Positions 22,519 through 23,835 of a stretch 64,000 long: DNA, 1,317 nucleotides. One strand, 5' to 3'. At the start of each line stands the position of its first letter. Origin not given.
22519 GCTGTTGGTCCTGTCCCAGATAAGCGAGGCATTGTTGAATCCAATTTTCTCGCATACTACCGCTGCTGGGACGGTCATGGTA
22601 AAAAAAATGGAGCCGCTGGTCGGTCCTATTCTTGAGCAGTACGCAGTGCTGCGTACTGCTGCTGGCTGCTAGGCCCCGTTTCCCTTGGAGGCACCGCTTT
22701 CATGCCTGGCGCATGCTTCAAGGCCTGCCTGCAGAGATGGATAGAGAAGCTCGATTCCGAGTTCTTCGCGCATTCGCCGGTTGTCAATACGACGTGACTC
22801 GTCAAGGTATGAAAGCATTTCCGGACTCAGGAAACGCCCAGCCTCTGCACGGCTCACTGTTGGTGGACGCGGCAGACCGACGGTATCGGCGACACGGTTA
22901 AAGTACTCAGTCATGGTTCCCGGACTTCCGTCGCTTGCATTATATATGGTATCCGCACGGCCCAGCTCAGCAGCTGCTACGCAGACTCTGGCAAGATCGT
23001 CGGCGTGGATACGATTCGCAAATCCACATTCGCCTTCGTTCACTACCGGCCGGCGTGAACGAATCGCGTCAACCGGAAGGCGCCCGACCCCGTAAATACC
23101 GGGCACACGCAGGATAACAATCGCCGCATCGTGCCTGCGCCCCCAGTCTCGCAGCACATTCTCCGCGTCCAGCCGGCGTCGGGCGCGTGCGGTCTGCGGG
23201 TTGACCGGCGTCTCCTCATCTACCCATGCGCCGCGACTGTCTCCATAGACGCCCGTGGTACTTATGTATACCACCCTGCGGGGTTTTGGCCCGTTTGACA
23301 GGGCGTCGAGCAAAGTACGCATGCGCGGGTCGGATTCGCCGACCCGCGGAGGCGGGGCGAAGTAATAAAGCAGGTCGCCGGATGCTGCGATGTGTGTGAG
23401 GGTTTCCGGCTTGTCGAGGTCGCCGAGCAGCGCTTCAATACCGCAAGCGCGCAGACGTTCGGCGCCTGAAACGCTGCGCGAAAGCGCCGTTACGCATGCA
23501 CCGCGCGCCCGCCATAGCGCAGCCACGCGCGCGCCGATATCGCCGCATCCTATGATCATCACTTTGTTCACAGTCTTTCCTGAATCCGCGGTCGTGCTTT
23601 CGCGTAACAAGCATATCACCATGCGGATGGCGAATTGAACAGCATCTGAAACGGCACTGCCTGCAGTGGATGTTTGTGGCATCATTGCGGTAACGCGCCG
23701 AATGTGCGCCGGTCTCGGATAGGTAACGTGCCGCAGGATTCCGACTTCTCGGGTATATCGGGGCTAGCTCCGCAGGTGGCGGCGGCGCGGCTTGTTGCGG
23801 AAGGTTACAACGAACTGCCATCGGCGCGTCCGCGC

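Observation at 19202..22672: MoxR AAA+ ATPase, VWA/zinc-metallopeptidase protein and orphan 380-aa protein form a three-gene cassette of unknown function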

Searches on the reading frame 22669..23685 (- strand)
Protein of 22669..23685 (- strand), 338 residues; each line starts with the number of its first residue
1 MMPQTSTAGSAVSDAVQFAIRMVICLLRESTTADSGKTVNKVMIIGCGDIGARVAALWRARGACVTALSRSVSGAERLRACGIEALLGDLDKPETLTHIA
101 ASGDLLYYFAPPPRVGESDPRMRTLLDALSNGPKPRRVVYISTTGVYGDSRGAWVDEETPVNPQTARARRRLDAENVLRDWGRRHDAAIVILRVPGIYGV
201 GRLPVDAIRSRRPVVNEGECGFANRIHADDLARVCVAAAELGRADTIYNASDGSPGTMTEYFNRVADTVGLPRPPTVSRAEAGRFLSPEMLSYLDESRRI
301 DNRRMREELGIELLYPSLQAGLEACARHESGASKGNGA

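Call 3: search_protein_families(library=pfam, proteins=[window:22669-23685:-], max_evalue=0.01)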
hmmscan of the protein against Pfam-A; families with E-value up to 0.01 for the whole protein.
window:22669-23685:- (338 aa): 6 families
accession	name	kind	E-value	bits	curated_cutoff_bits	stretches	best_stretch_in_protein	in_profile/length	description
PF01370.27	Epimerase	-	2e-13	50.7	20.9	1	44-249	3-238/240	NAD dependent epimerase/dehydratase family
PF13460.12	NAD_binding_10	-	3.4e-09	37.3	27.2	1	48-239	4-181/184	NAD(P)H-binding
PF02254.24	TrkA_N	-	1.7e-05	25.5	23.8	1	42-99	1-58/116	TrkA-N domain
PF04321.23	RmlD_sub_bind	-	0.0012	18.4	27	1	138-200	96-154/287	RmlD substrate binding domain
PF02826.25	2-Hacid_dh_C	-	0.0015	18.4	25.1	1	40-80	37-77/178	D-isomer specific 2-hydroxyacid dehydrogenase, NAD binding domain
PF16363.11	GDP_Man_Dehyd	-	0.0023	17.9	27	1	93-193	76-179/332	GDP-mannose 4,6 dehydratase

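Call 4: search_protein_families(library=ncbifam, proteins=[window:22669-23685:-], max_evalue=0.01)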
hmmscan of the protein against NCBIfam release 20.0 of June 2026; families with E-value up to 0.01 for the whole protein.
window:22669-23685:- (338 aa): 10 families
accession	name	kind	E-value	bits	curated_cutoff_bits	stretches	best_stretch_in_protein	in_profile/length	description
NF058621.1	DiazavRedAvaA7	equivalog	4.5e-10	39.6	400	1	207-323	187-302/304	3-diazoavenalumate denitrifying reductase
TIGR03466.1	HpnA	hypoth_equivalog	4.1e-09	35.8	367.65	1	42-248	3-226/327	hopanoid-associated sugar epimerase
NF043036.1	ErythonDh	equivalog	1.3e-05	24.5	325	1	123-197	105-179/321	D-erythronate dehydrogenase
TIGR01179.1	galE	equivalog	2.7e-05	23.2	262.3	1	136-194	114-173/332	UDP-glucose 4-epimerase GalE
NF042422.1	oxyalk_red_OleD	equivalog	4.3e-05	23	580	0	43-108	4-68/329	2-alkyl-3-oxoalkanoate reductase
TIGR01181.1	dTDP_gluc_dehyt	equivalog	0.00045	19.4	365.1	1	124-267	106-259/321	dTDP-glucose 4,6-dehydratase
NF050030.1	thlkprotThyD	equivalog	0.00084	18.6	400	1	127-273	106-254/305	thylakoid membrane protein ThyD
NF004649.0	PRK05993.1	equivalog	0.0011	18.4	387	1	40-100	5-66/277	SDR family oxidoreductase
TIGR04180.1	EDH_00030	hypoth_equivalog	0.002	17.2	475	1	135-199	113-177/297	NAD-dependent 4,6-dehydratase LegB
NF005950.0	PRK08017.1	equivalog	0.0068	15.7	326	0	41-101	4-65/256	SDR family oxidoreductase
